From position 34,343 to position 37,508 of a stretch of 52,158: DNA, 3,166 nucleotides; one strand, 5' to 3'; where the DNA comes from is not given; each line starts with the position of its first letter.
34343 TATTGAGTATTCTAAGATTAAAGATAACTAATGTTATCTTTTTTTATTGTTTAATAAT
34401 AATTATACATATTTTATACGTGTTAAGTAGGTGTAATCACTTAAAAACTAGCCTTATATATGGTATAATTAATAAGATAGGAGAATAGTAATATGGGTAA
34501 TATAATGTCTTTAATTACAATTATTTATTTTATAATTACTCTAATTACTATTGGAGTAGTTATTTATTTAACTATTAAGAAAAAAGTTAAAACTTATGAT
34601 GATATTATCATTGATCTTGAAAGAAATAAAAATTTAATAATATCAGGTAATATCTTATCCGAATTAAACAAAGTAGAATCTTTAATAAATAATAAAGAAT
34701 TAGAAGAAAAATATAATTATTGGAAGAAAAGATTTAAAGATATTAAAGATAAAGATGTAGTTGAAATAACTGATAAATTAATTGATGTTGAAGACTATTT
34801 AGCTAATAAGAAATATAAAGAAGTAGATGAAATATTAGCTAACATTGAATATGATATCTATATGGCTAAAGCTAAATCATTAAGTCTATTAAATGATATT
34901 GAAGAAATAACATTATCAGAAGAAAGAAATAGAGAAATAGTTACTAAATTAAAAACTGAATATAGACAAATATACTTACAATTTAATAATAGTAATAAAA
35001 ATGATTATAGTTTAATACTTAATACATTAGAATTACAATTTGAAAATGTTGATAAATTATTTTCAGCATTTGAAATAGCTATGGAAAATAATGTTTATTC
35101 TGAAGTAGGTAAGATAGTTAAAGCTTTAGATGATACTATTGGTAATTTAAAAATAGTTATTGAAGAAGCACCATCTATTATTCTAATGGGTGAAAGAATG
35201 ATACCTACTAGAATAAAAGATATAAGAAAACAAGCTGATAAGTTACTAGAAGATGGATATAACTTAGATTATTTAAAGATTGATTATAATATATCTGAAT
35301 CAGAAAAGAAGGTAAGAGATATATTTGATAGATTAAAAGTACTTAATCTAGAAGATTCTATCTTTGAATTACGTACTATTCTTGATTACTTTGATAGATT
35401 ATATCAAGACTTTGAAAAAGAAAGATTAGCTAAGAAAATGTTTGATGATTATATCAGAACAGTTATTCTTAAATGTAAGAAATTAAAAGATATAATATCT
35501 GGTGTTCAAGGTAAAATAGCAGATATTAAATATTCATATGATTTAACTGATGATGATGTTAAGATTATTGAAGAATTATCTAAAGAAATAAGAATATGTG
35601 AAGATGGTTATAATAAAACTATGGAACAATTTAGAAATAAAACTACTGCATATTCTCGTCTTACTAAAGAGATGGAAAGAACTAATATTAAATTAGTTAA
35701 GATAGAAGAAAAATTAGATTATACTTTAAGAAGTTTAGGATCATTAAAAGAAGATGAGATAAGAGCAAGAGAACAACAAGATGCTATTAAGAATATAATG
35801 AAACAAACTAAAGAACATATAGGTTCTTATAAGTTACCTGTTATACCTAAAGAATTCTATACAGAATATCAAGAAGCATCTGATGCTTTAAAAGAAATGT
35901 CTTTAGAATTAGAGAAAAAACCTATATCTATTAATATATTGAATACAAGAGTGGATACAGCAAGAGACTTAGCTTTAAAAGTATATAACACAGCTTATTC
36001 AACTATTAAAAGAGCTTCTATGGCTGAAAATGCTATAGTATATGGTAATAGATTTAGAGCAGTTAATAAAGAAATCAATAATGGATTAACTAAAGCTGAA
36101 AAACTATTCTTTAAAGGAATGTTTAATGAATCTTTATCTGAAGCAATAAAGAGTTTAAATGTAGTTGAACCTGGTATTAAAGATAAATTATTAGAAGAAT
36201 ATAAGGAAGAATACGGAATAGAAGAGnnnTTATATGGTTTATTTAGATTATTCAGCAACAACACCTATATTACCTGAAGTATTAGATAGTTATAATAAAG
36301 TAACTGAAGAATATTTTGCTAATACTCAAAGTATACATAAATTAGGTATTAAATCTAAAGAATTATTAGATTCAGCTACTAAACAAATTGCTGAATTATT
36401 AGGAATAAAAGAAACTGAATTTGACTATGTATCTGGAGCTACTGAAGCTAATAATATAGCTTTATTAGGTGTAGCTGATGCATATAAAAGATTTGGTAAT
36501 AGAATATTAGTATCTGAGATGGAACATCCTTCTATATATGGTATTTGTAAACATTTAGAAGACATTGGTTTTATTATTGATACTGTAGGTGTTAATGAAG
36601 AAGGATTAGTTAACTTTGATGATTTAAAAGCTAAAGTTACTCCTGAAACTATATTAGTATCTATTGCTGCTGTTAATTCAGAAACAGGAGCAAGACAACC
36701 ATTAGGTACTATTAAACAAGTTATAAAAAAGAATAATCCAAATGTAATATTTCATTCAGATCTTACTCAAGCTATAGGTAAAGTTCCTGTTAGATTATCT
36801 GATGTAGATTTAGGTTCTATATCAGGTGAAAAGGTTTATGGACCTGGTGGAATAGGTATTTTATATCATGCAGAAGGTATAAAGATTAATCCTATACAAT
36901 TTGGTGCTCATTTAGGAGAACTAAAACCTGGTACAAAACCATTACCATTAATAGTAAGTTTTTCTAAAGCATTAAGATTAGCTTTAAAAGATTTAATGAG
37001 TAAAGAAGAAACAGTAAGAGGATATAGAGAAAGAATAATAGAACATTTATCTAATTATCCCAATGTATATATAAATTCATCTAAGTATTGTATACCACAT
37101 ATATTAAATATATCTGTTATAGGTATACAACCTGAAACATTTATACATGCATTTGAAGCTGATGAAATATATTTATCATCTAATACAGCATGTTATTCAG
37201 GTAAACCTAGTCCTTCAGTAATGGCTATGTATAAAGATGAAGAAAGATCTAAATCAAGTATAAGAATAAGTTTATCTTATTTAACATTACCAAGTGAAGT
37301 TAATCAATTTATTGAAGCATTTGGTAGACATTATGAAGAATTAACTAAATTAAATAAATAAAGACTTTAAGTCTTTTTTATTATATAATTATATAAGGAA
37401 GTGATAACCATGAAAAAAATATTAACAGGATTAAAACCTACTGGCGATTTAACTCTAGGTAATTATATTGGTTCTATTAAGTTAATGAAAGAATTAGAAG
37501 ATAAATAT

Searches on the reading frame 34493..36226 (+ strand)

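Call 23: search_protein_families(library=pfam, proteins=[window:34493-36226:+], max_evalue=0.00001)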
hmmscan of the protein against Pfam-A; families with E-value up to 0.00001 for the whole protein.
window:34493-36226:+ (578 aa): 1 family
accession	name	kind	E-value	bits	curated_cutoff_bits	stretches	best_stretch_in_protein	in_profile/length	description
PF06160.17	EzrA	-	6.6e-90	302.4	39.6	1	13-570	1-557/557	Septation ring formation regulator, EzrA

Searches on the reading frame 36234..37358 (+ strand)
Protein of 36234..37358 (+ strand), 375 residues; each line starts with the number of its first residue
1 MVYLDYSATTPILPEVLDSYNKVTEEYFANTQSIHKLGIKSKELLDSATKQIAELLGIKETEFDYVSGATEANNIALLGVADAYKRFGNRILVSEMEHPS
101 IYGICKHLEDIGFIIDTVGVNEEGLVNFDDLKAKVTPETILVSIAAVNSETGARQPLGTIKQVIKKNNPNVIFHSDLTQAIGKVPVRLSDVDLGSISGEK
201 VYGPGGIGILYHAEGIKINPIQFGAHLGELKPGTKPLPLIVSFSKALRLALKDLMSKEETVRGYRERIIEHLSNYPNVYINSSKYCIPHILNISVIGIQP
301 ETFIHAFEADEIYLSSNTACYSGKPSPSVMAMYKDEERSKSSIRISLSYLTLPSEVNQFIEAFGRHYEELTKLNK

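Call 23: search_protein_families(library=pfam, proteins=[window:36234-37358:+], max_evalue=0.00001)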
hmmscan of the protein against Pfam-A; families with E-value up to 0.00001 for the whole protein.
window:36234-37358:+ (375 aa): 1 family
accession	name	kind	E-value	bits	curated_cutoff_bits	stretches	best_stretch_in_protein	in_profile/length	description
PF00266.25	Aminotran_5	-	2.9e-53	181.6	21.5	1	2-359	1-371/371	Aminotransferase class-V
